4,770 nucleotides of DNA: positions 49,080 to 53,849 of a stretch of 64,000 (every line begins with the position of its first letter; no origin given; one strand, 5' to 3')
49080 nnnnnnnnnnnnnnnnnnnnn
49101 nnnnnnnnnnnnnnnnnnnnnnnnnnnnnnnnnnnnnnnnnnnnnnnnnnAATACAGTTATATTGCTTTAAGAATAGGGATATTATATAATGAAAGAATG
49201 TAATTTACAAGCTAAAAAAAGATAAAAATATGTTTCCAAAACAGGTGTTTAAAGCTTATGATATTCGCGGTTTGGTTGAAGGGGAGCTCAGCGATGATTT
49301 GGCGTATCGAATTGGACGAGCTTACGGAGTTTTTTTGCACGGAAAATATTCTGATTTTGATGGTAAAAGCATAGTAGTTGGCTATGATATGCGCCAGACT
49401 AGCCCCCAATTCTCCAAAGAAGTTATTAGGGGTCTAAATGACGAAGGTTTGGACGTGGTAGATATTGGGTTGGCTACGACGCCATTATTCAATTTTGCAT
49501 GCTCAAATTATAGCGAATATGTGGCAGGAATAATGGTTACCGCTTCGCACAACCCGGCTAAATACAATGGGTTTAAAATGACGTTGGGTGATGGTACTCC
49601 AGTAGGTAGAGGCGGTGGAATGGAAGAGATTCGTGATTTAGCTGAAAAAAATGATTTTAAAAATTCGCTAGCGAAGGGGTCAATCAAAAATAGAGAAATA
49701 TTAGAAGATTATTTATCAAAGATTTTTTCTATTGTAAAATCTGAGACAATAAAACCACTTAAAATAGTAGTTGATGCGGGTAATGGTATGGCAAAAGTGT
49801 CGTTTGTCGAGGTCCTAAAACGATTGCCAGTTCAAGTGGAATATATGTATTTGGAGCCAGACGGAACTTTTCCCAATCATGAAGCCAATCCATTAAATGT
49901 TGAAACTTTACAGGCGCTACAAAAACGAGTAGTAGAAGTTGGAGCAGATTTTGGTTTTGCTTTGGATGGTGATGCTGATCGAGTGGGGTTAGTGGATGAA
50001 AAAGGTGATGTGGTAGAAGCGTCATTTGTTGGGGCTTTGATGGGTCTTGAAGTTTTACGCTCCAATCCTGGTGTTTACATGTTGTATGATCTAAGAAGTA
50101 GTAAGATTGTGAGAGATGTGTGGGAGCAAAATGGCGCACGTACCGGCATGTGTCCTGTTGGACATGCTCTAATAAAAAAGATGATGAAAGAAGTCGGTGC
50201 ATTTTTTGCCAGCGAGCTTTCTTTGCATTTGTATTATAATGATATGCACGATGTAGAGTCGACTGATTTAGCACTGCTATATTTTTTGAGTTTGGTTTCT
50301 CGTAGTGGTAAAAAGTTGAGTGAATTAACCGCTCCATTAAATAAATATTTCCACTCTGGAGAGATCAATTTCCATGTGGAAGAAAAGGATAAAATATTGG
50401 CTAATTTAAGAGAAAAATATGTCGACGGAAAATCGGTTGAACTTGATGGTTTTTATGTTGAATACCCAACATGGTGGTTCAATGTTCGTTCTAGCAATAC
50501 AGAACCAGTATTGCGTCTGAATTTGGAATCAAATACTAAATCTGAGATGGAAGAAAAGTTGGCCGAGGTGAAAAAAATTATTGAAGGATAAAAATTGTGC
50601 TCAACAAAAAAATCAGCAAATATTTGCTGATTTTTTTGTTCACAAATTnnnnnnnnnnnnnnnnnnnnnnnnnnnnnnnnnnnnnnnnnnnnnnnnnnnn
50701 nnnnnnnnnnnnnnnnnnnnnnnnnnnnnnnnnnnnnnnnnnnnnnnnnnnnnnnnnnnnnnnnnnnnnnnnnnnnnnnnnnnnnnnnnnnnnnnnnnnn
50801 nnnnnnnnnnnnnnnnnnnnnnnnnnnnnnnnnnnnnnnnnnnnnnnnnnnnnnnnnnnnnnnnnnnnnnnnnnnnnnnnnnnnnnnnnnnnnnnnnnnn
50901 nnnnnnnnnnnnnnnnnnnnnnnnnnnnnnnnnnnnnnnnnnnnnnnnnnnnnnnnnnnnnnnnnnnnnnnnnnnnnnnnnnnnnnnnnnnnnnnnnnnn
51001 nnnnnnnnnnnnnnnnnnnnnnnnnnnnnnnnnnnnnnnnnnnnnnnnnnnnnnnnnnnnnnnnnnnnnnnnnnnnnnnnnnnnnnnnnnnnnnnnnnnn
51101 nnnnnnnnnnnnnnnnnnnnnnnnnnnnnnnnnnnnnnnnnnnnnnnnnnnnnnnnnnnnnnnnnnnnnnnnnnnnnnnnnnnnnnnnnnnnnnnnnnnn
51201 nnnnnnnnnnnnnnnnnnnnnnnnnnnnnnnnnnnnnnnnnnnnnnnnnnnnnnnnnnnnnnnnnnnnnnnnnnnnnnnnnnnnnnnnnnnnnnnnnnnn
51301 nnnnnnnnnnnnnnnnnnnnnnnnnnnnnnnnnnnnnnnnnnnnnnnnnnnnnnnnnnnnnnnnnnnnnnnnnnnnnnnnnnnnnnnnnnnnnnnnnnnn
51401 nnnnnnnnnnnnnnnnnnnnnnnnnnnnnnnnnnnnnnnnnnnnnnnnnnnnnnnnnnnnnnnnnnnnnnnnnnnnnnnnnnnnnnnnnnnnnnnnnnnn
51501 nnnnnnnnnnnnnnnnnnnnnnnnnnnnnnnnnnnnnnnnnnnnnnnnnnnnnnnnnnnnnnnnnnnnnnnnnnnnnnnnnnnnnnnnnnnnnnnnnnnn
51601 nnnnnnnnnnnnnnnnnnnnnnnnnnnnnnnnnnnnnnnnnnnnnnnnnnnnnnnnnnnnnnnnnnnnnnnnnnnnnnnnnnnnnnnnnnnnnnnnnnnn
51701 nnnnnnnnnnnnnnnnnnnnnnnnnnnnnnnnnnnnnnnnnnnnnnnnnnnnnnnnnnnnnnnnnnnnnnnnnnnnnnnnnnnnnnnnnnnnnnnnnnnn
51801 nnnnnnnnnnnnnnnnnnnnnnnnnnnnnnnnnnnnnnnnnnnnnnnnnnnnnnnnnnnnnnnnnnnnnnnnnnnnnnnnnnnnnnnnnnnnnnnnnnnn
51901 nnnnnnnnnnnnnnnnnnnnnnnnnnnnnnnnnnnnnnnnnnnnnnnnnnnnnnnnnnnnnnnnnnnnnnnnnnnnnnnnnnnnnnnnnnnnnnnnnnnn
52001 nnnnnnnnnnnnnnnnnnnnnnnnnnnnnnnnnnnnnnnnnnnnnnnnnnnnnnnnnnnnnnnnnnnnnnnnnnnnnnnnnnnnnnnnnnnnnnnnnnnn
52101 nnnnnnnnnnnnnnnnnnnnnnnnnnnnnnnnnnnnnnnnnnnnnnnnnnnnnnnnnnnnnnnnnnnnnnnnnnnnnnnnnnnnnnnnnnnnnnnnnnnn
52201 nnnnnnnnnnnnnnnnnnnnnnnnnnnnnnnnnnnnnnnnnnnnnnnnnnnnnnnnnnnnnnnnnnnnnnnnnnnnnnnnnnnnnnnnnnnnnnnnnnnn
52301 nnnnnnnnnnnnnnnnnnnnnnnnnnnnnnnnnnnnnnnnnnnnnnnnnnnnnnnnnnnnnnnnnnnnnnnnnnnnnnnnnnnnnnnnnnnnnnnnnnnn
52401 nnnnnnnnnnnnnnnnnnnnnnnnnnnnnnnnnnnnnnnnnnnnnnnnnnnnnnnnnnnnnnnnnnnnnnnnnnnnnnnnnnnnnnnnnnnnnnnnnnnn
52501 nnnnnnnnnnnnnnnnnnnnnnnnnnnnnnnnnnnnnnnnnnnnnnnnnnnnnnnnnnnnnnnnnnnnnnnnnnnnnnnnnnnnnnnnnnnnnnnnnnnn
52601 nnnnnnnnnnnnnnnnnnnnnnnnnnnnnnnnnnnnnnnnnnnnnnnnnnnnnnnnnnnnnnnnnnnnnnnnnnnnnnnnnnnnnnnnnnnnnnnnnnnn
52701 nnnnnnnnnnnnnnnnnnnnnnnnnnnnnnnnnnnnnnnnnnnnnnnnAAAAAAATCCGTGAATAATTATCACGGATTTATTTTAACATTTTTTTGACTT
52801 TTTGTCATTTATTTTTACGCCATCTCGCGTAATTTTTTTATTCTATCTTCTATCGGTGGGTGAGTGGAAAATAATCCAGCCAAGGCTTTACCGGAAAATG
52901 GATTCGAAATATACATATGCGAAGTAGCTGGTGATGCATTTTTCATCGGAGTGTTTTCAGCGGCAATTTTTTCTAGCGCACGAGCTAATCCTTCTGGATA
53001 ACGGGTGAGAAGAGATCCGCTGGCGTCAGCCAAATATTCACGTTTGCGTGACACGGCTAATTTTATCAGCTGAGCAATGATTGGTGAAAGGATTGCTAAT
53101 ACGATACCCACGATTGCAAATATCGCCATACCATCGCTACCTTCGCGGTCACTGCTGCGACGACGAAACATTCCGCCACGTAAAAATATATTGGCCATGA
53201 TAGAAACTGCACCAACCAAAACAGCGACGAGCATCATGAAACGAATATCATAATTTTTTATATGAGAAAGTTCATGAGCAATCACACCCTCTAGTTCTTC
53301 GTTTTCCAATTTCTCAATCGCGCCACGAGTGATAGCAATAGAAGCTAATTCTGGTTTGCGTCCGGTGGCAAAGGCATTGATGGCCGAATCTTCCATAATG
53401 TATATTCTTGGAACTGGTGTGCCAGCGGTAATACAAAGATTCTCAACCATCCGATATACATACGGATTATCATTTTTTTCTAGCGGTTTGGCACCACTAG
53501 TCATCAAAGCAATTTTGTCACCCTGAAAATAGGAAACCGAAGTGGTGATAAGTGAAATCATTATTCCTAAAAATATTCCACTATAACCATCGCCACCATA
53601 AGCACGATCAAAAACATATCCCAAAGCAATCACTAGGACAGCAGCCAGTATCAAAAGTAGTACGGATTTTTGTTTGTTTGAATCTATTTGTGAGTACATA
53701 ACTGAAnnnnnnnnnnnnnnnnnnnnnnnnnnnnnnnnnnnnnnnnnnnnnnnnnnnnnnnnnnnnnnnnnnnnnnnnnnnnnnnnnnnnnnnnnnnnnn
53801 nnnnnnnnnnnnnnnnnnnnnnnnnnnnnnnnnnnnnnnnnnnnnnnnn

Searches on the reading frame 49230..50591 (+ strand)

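Call 5: search_protein_families(library=pfam, proteins=[window:49230-50591:+], max_evalue=0.01)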
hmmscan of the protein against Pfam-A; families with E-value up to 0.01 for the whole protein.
window:49230-50591:+ (453 aa): 4 families
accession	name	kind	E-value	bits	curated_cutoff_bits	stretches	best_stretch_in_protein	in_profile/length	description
PF02878.22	PGM_PMM_I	-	5.9e-35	120.4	22.5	1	5-143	2-136/138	Phosphoglucomutase/phosphomannomutase, alpha/beta/alpha domain I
PF02879.22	PGM_PMM_II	-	3.4e-24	85.8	29.3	1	159-259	1-103/103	Phosphoglucomutase/phosphomannomutase, alpha/beta/alpha domain II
PF02880.22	PGM_PMM_III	-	1.5e-13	51.3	20.7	1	269-372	7-114/115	Phosphoglucomutase/phosphomannomutase, alpha/beta/alpha domain III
PF00408.26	PGM_PMM_IV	-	7.6e-09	36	23.1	1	378-447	1-65/68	Phosphoglucomutase/phosphomannomutase, C-terminal domain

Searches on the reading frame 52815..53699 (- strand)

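Call 5: search_protein_families(library=pfam, proteins=[window:52815-53699:-], max_evalue=0.01)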
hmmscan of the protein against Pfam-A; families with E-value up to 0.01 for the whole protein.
window:52815-53699:- (294 aa): 3 families
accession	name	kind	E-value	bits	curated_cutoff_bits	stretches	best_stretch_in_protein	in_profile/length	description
PF01435.24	Peptidase_M48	-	2e-33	116.2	20.3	1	77-293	3-185/186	Peptidase family M48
PF05569.17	Peptidase_M56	-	4.5e-05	23.2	31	1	121-161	178-218/296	BlaR1 peptidase M56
PF10754.15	DUF2569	-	0.0024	18.8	26.5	0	151-212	48-106/143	Protein of unknown function (DUF2569)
